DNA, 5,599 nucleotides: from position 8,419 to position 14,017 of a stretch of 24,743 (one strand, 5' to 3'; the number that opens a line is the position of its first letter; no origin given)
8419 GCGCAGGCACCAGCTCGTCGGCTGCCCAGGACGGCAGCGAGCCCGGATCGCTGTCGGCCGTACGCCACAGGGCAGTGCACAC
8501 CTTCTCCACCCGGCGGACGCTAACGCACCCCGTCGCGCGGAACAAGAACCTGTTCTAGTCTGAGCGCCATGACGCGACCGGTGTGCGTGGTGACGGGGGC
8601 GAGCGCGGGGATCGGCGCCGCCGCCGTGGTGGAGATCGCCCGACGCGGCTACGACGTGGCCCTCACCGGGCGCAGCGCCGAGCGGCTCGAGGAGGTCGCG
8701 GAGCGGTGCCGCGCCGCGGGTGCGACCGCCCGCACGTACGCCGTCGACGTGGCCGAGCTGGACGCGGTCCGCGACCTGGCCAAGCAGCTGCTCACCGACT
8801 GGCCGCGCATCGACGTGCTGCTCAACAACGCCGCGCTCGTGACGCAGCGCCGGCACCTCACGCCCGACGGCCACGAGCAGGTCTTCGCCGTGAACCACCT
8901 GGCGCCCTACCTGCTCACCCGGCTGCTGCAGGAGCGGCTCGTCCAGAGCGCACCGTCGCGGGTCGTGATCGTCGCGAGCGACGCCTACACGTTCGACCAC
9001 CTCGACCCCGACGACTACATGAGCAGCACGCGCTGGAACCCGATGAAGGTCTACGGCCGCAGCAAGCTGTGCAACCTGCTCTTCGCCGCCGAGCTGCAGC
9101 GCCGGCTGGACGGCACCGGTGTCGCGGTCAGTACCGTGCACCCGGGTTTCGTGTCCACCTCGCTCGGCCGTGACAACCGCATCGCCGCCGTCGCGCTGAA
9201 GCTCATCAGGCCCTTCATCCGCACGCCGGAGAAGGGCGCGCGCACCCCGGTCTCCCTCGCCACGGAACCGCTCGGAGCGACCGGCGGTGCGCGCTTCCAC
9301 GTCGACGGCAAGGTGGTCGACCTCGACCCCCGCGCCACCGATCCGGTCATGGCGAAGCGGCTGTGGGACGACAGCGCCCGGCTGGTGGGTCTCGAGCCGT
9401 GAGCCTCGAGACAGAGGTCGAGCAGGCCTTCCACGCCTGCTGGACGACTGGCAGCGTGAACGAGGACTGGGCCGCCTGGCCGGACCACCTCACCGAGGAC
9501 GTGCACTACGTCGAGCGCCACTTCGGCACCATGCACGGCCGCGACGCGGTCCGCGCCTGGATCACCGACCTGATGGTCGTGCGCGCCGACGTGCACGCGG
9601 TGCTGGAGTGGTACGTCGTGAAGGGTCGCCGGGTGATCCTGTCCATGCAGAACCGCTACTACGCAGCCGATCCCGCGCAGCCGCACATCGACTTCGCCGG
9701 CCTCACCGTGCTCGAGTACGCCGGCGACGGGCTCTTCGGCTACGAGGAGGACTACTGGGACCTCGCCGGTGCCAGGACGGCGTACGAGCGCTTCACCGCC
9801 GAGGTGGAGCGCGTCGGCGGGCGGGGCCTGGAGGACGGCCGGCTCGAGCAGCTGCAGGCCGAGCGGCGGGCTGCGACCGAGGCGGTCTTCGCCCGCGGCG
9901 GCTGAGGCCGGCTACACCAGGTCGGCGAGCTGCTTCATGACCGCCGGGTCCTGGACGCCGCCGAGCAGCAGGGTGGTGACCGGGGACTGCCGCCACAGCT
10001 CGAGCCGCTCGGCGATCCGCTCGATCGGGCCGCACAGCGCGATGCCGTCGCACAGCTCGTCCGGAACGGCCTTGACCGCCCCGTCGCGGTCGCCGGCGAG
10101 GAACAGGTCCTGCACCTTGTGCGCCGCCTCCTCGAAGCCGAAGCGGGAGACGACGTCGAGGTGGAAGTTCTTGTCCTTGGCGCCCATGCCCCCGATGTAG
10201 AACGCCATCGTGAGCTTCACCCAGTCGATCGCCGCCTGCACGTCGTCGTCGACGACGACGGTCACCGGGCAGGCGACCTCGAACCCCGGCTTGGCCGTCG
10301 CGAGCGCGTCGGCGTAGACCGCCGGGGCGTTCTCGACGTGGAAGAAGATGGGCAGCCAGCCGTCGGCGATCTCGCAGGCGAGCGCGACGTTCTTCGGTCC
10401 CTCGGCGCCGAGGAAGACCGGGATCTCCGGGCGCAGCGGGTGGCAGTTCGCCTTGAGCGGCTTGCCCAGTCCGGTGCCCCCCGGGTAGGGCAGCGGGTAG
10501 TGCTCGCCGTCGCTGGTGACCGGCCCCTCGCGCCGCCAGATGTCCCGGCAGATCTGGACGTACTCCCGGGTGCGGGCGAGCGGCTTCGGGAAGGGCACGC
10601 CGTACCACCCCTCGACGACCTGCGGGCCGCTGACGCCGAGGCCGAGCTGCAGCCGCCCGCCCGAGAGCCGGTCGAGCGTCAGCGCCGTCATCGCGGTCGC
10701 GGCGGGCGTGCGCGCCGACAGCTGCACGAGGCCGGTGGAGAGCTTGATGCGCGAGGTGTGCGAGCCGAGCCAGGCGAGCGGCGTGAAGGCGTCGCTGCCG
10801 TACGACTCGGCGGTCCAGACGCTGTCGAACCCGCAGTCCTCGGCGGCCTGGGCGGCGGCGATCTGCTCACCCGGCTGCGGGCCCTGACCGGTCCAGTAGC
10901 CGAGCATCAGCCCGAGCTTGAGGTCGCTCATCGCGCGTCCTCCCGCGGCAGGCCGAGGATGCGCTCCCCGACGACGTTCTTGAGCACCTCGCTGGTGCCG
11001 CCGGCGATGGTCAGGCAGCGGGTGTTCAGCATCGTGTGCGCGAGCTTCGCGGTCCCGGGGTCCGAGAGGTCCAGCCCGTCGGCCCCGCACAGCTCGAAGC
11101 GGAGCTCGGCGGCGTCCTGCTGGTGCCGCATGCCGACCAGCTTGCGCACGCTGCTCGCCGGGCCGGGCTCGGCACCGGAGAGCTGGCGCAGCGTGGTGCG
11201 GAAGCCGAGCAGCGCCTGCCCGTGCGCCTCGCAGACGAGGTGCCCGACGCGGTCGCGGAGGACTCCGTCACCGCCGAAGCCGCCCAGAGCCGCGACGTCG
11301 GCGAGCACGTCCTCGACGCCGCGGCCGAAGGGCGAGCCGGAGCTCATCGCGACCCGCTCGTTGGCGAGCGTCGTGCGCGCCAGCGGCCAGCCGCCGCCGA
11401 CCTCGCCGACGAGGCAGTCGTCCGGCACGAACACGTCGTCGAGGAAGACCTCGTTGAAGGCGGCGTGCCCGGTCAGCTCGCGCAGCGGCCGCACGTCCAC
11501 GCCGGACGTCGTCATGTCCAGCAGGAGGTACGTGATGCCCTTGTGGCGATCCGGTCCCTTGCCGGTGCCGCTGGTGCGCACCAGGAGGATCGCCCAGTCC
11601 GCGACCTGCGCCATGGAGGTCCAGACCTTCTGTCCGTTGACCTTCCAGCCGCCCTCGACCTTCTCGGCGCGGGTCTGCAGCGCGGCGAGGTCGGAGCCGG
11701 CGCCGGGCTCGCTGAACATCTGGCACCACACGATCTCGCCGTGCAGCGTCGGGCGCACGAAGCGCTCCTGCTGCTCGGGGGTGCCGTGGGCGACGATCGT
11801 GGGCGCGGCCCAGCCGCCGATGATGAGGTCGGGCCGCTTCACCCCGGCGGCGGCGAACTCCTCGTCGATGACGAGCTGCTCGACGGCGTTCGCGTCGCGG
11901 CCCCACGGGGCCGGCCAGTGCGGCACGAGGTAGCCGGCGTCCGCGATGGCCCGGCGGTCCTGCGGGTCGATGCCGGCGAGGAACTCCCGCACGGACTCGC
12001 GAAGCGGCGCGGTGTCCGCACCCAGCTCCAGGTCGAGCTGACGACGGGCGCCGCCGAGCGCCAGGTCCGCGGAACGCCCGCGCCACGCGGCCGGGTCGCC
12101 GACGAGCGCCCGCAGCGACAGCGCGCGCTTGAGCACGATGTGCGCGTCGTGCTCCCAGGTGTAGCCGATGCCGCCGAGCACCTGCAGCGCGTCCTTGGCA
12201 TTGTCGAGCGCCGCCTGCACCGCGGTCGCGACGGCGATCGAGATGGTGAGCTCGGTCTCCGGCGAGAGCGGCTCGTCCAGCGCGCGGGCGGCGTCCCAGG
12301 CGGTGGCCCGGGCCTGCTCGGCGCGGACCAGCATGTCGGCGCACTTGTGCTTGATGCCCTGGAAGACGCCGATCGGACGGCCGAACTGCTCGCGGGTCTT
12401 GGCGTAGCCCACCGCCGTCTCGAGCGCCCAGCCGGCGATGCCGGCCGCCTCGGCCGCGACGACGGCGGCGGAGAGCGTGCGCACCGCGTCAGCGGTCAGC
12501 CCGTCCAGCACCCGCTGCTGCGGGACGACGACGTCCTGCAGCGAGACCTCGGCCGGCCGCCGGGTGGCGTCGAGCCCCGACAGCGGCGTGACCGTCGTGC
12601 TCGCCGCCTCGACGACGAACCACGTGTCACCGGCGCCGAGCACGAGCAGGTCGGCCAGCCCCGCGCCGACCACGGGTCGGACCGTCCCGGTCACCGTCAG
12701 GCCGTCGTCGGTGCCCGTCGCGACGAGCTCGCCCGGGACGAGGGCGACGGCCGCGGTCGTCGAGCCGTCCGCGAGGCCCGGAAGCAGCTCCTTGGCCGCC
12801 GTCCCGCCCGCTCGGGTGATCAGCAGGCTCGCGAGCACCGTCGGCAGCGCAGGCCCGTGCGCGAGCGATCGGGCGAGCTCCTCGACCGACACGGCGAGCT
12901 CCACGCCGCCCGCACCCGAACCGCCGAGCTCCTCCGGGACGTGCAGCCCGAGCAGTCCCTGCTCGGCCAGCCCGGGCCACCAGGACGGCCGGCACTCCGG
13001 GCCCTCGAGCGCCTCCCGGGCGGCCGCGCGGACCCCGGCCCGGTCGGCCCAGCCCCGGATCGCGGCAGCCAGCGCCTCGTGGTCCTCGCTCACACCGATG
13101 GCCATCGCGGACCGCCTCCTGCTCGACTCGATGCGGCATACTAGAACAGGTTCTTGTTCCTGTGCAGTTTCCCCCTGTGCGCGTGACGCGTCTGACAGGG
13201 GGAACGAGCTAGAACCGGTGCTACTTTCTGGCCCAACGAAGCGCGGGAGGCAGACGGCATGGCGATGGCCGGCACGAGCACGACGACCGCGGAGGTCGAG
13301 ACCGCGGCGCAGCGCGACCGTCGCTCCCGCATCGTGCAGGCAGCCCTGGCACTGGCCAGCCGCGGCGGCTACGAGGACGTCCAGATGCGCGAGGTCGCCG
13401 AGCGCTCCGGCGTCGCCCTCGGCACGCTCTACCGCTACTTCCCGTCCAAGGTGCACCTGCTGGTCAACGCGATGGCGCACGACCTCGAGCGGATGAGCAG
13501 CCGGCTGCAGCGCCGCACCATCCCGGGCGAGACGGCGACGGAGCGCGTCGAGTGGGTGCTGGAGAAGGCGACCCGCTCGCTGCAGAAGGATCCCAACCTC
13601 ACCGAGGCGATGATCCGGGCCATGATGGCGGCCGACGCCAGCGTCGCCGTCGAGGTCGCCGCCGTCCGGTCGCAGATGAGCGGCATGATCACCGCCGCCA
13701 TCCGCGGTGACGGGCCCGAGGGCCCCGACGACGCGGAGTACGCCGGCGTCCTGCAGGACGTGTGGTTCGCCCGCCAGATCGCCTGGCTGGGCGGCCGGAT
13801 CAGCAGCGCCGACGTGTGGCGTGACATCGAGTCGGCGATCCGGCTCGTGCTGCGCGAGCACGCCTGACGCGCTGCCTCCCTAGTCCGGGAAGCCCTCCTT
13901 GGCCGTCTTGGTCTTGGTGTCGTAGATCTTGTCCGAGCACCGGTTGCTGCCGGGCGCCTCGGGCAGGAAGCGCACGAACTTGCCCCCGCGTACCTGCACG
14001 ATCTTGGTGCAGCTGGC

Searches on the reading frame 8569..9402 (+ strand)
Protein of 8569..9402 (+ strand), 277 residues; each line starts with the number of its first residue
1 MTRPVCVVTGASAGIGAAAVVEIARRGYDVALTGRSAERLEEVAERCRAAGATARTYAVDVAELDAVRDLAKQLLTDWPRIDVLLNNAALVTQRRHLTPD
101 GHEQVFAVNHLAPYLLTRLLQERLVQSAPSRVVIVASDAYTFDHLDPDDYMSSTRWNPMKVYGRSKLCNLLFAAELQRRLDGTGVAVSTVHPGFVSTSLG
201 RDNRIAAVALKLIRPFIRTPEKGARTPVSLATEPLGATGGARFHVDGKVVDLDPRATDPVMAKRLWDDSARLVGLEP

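Call 27: search_protein_families(library=ncbifam, proteins=[window:8569-9402:+], max_evalue=1e-10)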
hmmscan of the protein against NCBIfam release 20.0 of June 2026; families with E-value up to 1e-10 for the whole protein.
window:8569-9402:+ (277 aa): 116 families (the best 25 are shown)
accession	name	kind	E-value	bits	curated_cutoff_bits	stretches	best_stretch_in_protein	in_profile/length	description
NF004846.0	PRK06197.1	subfamily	1.2e-50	172.5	268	1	5-275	18-302/306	oxidoreductase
NF004845.0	PRK06196.1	subfamily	8.5e-40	137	414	1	5-275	31-315/320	oxidoreductase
NF004513.0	PRK05854.1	subfamily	8.4e-33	113.7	282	1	6-200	18-216/314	SDR family oxidoreductase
NF009386.0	PRK12745.1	equivalog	2.2e-26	92.5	250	1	2-247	4-252/259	3-ketoacyl-ACP reductase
NF004825.0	PRK06181.1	equivalog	3.7e-26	92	215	1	2-199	5-192/268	SDR family oxidoreductase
NF004514.1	PRK05855.1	equivalog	3.6e-25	88.6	455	1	5-207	315-508/578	SDR family oxidoreductase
NF005559.1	PRK07231.1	subfamily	4.1e-25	88.7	215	1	5-202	6-193/249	glucose 1-dehydrogenase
NF005854.0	PRK07775.1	equivalog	2.4e-24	86.1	260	1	3-204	10-201/274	SDR family oxidoreductase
TIGR01289.1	LPOR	equivalog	2.9e-24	86.1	331.35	1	3-137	3-143/315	protochlorophyllide reductase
NF005495.0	PRK07109.1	subfamily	1.8e-23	83.4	264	1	2-137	7-144/334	SDR family oxidoreductase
NF009468.0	PRK12826.1-4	equivalog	2.7e-22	79.7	318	1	5-246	9-244/256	SDR family oxidoreductase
NF009466.0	PRK12826.1-2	subfamily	3.3e-21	75.9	222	1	5-203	5-195/248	3-oxoacyl-ACP reductase FabG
NF005672.0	PRK07454.1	equivalog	3.5e-21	75.5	234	1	5-233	8-223/241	SDR family oxidoreductase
NF005067.0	PRK06484.1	equivalog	6.1e-21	74.5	713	1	4-204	10-200/524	short chain dehydrogenase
NF005806.0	PRK07666.1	equivalog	7.7e-21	74.5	286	1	6-203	10-197/239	3-ketoacyl-ACP reductase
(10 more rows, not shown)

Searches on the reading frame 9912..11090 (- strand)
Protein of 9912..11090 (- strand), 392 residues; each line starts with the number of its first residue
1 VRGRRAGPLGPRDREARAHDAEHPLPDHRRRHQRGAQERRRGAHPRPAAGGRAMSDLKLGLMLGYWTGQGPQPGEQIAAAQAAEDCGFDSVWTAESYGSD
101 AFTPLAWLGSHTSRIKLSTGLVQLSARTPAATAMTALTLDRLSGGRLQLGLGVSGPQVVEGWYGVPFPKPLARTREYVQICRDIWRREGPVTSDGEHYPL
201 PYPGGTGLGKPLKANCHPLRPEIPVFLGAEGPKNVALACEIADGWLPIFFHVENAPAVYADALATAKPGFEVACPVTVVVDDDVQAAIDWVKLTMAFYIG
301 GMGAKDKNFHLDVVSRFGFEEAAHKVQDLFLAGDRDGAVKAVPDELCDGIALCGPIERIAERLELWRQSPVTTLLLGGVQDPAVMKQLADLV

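Call 27: search_protein_families(library=ncbifam, proteins=[window:9912-11090:-], max_evalue=1e-10)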
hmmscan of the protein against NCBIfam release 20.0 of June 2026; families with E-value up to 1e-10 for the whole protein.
window:9912-11090:- (392 aa): 14 families
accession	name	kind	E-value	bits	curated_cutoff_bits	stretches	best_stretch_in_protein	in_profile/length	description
TIGR03559.1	F420_Rv3520c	subfamily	1.2e-131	438.6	335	1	58-376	1-324/325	LLM class F420-dependent oxidoreductase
TIGR04024.1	F420_NP1902A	hypoth_equivalog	1.2e-56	191.9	345.4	1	76-366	17-299/330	TIGR04024 family LLM class F420-dependent oxidoreductase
TIGR03841.1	F420_Rv3093c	subfamily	3.6e-38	131.6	213.65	1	64-375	2-293/298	LLM class F420-dependent oxidoreductase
TIGR03564.1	F420_MSMEG_4879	subfamily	9.3e-35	120.5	234.25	1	77-298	2-218/265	TIGR03564 family F420-dependent LLM class oxidoreductase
NF002619.0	PRK02271.1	equivalog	2.4e-32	112.5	276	1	78-377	18-306/329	5,10-methylenetetrahydromethanopterin reductase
TIGR03555.1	F420_mer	equivalog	3e-31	109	348.7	1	80-380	18-308/325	5,10-methylenetetrahydromethanopterin reductase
TIGR03617.1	F420_MSMEG_2256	subfamily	3.5e-28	98.5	278.15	1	80-364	1-286/318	TIGR03617 family F420-dependent LLM class oxidoreductase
TIGR03619.1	F420_Rv2161c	subfamily_domain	2e-25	89.8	166.9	1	98-253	43-189/247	TIGR03619 family F420-dependent LLM class oxidoreductase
TIGR03560.1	F420_Rv1855c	subfamily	2.4e-23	83.1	231.4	1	75-250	14-196/227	TIGR03560 family F420-dependent LLM class oxidoreductase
TIGR03857.1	F420_MSMEG_2249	hypoth_equivalog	1.5e-19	70.4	218.4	1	68-254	8-184/329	TIGR03857 family LLM class F420-dependent oxidoreductase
TIGR03620.1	F420_MSMEG_4141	subfamily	4.8e-17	62.2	219.8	1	64-179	5-117/280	TIGR03620 family F420-dependent LLM class oxidoreductase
TIGR03571.1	lucif_BA3436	subfamily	1.3e-14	54.2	303.9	1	56-195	10-163/304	TIGR03571 family LLM class oxidoreductase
TIGR03621.1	F420_MSMEG_2516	subfamily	4.9e-14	52.2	213.15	1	77-243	17-171/295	TIGR03621 family F420-dependent LLM class oxidoreductase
TIGR04027.1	LLM_KPN_01858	hypoth_equivalog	6.3e-11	41.8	412.9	0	81-199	27-152/326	putative FMN-dependent luciferase-like monooxygenase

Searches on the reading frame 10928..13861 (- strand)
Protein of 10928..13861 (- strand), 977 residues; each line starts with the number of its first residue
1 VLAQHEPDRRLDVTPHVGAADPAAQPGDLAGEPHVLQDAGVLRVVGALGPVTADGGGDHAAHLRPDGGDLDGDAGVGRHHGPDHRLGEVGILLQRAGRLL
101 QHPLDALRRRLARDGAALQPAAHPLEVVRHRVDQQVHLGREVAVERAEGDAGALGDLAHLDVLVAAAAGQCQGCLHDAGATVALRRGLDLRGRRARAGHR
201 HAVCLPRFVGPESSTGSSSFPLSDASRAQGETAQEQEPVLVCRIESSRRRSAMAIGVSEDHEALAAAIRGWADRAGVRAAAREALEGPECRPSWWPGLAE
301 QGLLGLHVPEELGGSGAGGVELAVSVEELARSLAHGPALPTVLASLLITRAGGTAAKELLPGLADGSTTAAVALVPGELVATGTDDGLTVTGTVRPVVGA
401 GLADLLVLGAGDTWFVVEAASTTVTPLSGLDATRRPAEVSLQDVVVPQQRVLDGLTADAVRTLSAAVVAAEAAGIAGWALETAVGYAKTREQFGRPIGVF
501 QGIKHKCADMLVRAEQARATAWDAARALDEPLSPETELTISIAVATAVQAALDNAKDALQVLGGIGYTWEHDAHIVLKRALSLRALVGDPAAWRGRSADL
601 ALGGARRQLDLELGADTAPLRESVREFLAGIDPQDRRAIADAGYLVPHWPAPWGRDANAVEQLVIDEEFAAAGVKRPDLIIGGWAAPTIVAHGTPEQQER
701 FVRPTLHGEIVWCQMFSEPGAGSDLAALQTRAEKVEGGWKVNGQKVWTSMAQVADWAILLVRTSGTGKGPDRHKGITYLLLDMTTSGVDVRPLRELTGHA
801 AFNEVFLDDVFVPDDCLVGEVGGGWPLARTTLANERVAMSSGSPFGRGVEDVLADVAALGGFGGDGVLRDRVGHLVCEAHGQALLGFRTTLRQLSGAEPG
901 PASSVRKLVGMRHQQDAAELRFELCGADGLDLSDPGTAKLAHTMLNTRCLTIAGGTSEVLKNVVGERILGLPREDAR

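Call 3: search_protein_families(library=pfam, proteins=[window:10928-13861:-])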
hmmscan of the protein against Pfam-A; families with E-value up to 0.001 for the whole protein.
window:10928-13861:- (977 aa): 3 families
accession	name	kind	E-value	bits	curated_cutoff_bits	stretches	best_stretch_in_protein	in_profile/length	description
PF00441.29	Acyl-CoA_dh_1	-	8.4e-41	140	22.4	2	466-588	16-136/150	Acyl-CoA dehydrogenase, C-terminal domain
PF02771.21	Acyl-CoA_dh_N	-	4.7e-23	82.1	22.9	2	258-366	1-112/113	Acyl-CoA dehydrogenase, N-terminal domain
PF02770.24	Acyl-CoA_dh_M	-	1.4e-20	73.7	33.3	1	713-810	1-97/97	Acyl-CoA dehydrogenase, middle domain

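Call 4: search_protein_families(library=ncbifam, proteins=[window:10928-13861:-])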
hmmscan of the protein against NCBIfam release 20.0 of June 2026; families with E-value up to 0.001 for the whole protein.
window:10928-13861:- (977 aa): 21 families
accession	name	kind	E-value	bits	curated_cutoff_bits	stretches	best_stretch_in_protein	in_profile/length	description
TIGR03204.1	pimC_large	equivalog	2e-54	185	623.85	1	637-971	47-395/395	pimeloyl-CoA dehydrogenase large subunit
NF008997.0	PRK12341.1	equivalog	3.1e-45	154.8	537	2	639-841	46-247/382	acyl-CoA dehydrogenase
NF042972.1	AcrlCoAredClosAcrC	equivalog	2.8e-42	144.8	640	3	437-570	209-345/378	acryloyl-CoA reductase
NF042439.1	SulpropCoADesulf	equivalog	3.3e-42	144.6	600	2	461-570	229-339/379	3-sulfinopropanoyl-CoA desulfinase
NF045652.1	ProlPCPDhRedW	equivalog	4.9e-40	137.5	650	2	261-588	4-360/376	L-prolyl-[peptidyl-carrier protein] dehydrogenase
NF050027.1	acylCoADhIpdE2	equivalog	3.7e-39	135.1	450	1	264-591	6-300/311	acyl-CoA dehydrogenase IpdE2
TIGR03203.1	pimD_small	equivalog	5e-39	134.5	652.7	3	464-596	239-371/378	pimeloyl-CoA dehydrogenase small subunit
NF043006.1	CyhCrbnylCoADH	equivalog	4.1e-37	128.1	650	2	656-838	62-243/380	cyclohexane-1-carbonyl-CoA dehydrogenase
NF045552.1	GlutCoADH_Des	equivalog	9.7e-36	123.8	470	2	684-843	94-251/387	glutaryl-CoA dehydrogenase Acd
NF053553.1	prodigi_MBC_PigA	equivalog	2e-35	122.6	500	2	689-838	100-247/381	prodigiosin MBC biosynthesis dehydrogenase PigA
NF002885.1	PRK03354.1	equivalog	5.8e-29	101.3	540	2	687-839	94-242/378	crotonobetainyl-CoA dehydrogenase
TIGR03207.1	cyc_hxne_CoA_dh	equivalog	9.6e-24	83.8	575.35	2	636-824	38-226/372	cyclohexanecarboxyl-CoA dehydrogenase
NF058590.1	AcCoDHFadEBacil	equivalog_domain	8.6e-23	80.7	600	2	687-836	112-257/586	acyl-CoA dehydrogenase FadE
NF052270.1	Staph_DH_FadE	equivalog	2.6e-20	72.5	600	2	683-767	111-196/400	acyl-CoA dehydrogenase FadE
NF007000.1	PRK09463.1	subfamily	2.3e-16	59.3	600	2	689-836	136-297/726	acyl-CoA dehydrogenase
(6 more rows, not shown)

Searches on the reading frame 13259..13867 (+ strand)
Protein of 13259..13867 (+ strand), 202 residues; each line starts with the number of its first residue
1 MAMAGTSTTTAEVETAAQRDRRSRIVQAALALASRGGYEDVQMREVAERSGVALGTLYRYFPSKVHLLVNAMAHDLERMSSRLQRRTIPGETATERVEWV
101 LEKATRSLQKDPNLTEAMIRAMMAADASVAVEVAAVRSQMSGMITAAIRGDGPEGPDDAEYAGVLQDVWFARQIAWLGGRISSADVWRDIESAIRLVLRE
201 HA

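Call 3: search_protein_families(library=pfam, proteins=[window:13259-13867:+])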
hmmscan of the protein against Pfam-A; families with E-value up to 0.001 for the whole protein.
window:13259-13867:+ (202 aa): 2 families
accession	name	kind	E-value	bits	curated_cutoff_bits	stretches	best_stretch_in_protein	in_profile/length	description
PF17925.6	TetR_C_20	-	1.3e-25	90.1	26.5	1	90-196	1-106/107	Tetracyclin repressor-like, C-terminal domain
PF00440.29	TetR_N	-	1.5e-14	54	24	1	25-68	1-44/47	Bacterial regulatory proteins, tetR family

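Call 4: search_protein_families(library=ncbifam, proteins=[window:13259-13867:+])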
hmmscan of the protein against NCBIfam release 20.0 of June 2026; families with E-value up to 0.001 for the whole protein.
window:13259-13867:+ (202 aa): 19 families
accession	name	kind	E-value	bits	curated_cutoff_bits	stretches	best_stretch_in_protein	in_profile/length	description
NF033703.1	transcr_KstR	equivalog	3.8e-69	232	280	1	15-198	2-184/185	cholesterol catabolism transcriptional regulator KstR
NF053878.1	FATransRegFadRBac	equivalog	4.9e-13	49.3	200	1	21-148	4-131/190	fatty acid metabolism transcriptional regulator FadR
TIGR03384.1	betaine_BetI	equivalog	1.3e-11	44.6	201.3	1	18-117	6-105/189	choline-binding transcriptional repressor BetI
TIGR03968.1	mycofact_TetR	equivalog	1.3e-10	41.2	224.9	1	19-85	8-74/190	mycofactocin system transcriptional regulator MftR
NF041196.1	ScbR_bind_reg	equivalog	2.4e-10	40.9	150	1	22-133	8-117/191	ScbR family autoregulator-binding transcription factor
NF001978.0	PRK00767.1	equivalog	3e-10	40.2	118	1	18-117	7-107/197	transcriptional regulator BetI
NF053731.1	TransRegFasRMycb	equivalog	2.3e-08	34.1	330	1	19-97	10-88/199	HTH-type transcriptional activator FasR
NF050111.1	TransRegSACE7040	equivalog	3.1e-07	30.5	250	1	20-100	1-81/186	SACE_7040 family transcriptional regulator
NF011584.0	PRK15008.1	equivalog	8e-07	29.1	230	1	14-77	12-75/212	HTH-type transcriptional regulator RutR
NF011572.0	PRK14996.1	equivalog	8e-07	29.1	144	1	19-111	7-97/192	TetR family transcriptional regulator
TIGR03613.1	RutR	equivalog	1.2e-06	28.6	368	1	18-88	6-76/202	pyrimidine utilization regulatory protein R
NF037937.1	septum_RefZ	equivalog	1.3e-06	28.5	180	1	22-134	1-114/195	forespore capture DNA-binding protein RefZ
NF010319.1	PRK13756.1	equivalog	2.3e-06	27.6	265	1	22-94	4-72/199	tetracycline resistance transcriptional repressor TetR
NF007015.0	PRK09480.1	equivalog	5.5e-06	26.1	120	1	14-127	4-118/197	nucleoid occlusion factor SlmA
NF007949.0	PRK10668.1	equivalog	0.00019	21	271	1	19-73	10-64/216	multidrug efflux transporter transcriptional repressor AcrR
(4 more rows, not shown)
